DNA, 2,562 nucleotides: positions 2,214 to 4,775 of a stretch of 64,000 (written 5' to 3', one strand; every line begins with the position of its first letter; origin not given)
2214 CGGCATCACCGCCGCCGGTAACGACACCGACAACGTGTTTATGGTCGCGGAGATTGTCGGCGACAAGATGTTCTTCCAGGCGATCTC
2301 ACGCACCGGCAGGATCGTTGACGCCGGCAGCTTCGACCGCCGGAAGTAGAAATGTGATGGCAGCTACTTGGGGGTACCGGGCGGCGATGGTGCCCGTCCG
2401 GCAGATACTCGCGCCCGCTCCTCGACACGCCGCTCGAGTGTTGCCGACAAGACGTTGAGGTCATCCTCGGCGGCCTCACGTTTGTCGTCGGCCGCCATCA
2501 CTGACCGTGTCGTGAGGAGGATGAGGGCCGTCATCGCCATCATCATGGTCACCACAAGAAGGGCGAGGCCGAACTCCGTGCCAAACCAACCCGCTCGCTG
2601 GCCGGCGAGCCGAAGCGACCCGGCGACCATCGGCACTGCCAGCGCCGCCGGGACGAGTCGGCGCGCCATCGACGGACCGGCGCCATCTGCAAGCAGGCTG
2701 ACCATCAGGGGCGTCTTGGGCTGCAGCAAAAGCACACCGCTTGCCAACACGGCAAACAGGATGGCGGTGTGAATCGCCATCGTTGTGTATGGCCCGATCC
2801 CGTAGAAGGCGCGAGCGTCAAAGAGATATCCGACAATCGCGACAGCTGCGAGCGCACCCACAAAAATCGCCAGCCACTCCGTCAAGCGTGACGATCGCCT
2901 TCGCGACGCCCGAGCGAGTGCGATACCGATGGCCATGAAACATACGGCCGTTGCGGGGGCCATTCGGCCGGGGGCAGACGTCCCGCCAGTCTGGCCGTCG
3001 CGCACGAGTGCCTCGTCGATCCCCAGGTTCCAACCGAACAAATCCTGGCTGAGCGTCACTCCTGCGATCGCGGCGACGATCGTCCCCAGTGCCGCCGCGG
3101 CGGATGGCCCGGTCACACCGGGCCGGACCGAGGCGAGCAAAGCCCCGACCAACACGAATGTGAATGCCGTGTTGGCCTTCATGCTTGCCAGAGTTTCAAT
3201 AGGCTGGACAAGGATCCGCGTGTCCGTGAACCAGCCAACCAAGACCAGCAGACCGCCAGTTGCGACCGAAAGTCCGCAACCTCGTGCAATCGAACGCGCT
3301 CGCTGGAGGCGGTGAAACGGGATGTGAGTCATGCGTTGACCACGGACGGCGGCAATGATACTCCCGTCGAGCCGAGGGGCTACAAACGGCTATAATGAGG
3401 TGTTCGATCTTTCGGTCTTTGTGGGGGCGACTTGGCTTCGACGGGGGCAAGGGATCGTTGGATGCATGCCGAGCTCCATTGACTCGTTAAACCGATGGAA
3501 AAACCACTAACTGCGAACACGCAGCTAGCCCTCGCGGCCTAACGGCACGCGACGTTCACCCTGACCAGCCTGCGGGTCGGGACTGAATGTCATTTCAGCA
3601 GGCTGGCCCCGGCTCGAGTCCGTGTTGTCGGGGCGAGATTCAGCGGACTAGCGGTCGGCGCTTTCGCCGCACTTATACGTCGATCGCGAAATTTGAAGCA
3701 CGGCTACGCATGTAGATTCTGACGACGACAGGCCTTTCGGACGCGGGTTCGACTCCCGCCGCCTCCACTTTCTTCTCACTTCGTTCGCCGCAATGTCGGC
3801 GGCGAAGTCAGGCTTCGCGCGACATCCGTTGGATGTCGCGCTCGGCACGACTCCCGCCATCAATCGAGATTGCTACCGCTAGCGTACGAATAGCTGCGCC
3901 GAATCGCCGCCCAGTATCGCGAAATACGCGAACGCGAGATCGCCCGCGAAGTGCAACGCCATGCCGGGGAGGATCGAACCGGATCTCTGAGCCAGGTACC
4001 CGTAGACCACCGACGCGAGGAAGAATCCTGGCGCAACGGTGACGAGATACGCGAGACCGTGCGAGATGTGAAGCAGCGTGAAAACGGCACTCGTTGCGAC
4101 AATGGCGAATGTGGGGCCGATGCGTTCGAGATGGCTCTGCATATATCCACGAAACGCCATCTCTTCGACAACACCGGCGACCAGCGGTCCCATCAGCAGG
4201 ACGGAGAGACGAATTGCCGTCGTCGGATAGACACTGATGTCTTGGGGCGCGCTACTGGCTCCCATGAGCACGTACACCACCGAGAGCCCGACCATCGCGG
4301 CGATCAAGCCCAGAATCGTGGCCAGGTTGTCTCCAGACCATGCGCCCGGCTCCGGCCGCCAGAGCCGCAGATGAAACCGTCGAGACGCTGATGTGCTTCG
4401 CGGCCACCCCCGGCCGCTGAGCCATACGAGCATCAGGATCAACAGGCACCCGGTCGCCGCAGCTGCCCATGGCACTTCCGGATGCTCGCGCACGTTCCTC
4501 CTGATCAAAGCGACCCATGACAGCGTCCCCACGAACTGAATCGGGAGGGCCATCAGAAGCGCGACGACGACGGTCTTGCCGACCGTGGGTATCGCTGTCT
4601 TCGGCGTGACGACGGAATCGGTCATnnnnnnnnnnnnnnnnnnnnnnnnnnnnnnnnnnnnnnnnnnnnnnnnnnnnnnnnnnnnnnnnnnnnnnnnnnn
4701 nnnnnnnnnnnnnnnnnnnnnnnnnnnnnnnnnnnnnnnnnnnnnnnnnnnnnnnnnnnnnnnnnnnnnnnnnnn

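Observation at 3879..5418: An ECF sigma factor is translationally coupled to a DUF2892 mini-membrane protein and a CPBP intramembrane protease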

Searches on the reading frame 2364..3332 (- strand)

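Call 4: search_protein_families(library=pfam, proteins=[window:2364-3332:-], max_evalue=0.1)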
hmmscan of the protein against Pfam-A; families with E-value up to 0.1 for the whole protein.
window:2364-3332:- (322 aa): 1 family
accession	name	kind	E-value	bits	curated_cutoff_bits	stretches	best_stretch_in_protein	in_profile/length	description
PF01757.29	Acyl_transf_3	-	0.00018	21.1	31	1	58-203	133-260/326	Acyltransferase domain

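Call 5: search_protein_families(library=ncbifam, proteins=[window:2364-3332:-], max_evalue=0.1)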
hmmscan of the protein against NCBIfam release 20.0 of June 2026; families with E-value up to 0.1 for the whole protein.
window:2364-3332:- (322 aa): 1 family
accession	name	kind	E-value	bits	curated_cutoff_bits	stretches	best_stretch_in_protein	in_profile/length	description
NF033734.1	MFS_ArsJ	equivalog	0.043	13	400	0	145-206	125-186/392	organoarsenical effux MFS transporter ArsJ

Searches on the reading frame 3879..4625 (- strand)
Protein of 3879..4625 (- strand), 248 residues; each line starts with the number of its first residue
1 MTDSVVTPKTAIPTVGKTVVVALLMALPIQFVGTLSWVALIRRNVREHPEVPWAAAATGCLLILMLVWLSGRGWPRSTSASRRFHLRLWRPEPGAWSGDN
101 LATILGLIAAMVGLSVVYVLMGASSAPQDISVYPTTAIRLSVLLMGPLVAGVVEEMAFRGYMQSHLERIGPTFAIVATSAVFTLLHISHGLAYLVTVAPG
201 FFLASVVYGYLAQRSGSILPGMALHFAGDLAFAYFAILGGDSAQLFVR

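Call 4: search_protein_families(library=pfam, proteins=[window:3879-4625:-], max_evalue=0.1)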
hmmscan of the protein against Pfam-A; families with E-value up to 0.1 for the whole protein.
window:3879-4625:- (248 aa): 1 family
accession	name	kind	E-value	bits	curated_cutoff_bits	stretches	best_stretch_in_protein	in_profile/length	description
PF02517.21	Rce1-like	-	2.8e-18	66.4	22.4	1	140-230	5-92/93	Type II CAAX prenyl endopeptidase Rce1-like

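Call 5: search_protein_families(library=ncbifam, proteins=[window:3879-4625:-], max_evalue=0.1)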
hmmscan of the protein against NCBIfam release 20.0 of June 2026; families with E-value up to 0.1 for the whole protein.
window:3879-4625:- (248 aa): 11 families
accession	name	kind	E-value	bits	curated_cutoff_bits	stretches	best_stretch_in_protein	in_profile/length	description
NF040589.1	CPBP_Synerg_MrtS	equivalog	1.6e-15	57.7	130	1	102-230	40-161/170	Synerg-CTERM system glutamic-type intramembrane protease MrtS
NF041647.1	ABC_perm_CPBP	equivalog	3.7e-14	52.4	435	1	9-227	417-625/636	ABC transporter permease subunit/CPBP intramembrane protease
NF033192.3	CPBP_JDVT_MrtJ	equivalog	5.8e-09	36.5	75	1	148-229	6-92/98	JDVT-CTERM system glutamic-type intramembrane protease MrtJ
NF040914.1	Mrt_core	domain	5.5e-08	32.8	100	1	143-232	4-101/108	myxosortase family intramembrane protease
NF050068.1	Rv0804_CPBP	equivalog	1.2e-06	28.3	200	1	142-231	95-188/197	Rv0804 family intramembrane glutamic endopeptidase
NF040590.1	CPBP_Pyro_MrtA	exception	2.4e-06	27.9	200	1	109-235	66-191/194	CPBP family archaeomyxosortase MrtA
NF040674.1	CPBP_fam_MrtP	equivalog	4.5e-05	23.1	250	1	141-227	247-341/354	myxosortase MrtP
TIGR03008.1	pepcterm_CAAX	equivalog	0.0002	21.3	81.05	1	105-240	76-217/222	CAAX prenyl protease-related protein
NF040593.1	CPBP_fam_MrtX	exception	0.0012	18.7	180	1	148-231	139-228/238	myxosortase MrtX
NF040594.1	CPBP_fam_MrtC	equivalog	0.0091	15.7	195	1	146-227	121-210/221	myxosortase MrtC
NF052643.1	CPBP_SdpC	equivalog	0.039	13.6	300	1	102-215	86-198/253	peptidoglycan release complex CPBP-like subunit SdpC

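Call 76: find_related_loci(query=A8, collection=metagenome_contigs, flank=3000)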
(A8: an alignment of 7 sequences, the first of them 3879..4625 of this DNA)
Query A8 (248 aa) in metagenome_contigs; peptide patterns used: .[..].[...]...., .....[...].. (x = any residue, [..] = any of these).
600 stretches matched a pattern (row limit reached: there are more); 31 encode a relative of the query (tblastn E <= 1e-3); 31 distinct loci.
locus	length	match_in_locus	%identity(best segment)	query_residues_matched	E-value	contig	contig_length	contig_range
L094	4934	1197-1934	75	1-246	6e-122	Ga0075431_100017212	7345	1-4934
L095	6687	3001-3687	47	17-245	2e-65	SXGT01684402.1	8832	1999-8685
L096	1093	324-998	46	17-241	2e-65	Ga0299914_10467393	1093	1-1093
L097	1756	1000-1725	44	1-248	5e-59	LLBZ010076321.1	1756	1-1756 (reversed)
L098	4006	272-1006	42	1-248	2e-53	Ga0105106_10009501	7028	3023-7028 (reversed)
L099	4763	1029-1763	42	1-248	3e-53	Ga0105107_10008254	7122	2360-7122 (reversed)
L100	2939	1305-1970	46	23-247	1e-51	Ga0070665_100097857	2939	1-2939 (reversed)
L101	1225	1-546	48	64-248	3e-49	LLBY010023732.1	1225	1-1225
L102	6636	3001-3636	44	23-234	2e-42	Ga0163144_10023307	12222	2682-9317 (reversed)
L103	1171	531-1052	72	62-235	1e-48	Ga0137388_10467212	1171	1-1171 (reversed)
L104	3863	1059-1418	52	129-248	2e-34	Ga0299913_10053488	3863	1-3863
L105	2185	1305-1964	39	19-236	2e-33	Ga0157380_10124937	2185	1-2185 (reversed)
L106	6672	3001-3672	34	19-242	3e-31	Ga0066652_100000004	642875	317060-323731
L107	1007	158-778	38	32-236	4e-30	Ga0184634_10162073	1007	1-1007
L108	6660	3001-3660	37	19-236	9e-28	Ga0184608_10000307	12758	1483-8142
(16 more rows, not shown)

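Call 92: search_protein_families(library=padloc, proteins=[window:3879-4625:-], max_evalue=0.01)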
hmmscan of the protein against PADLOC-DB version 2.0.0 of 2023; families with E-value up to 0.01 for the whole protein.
window:3879-4625:- (248 aa): 0 families
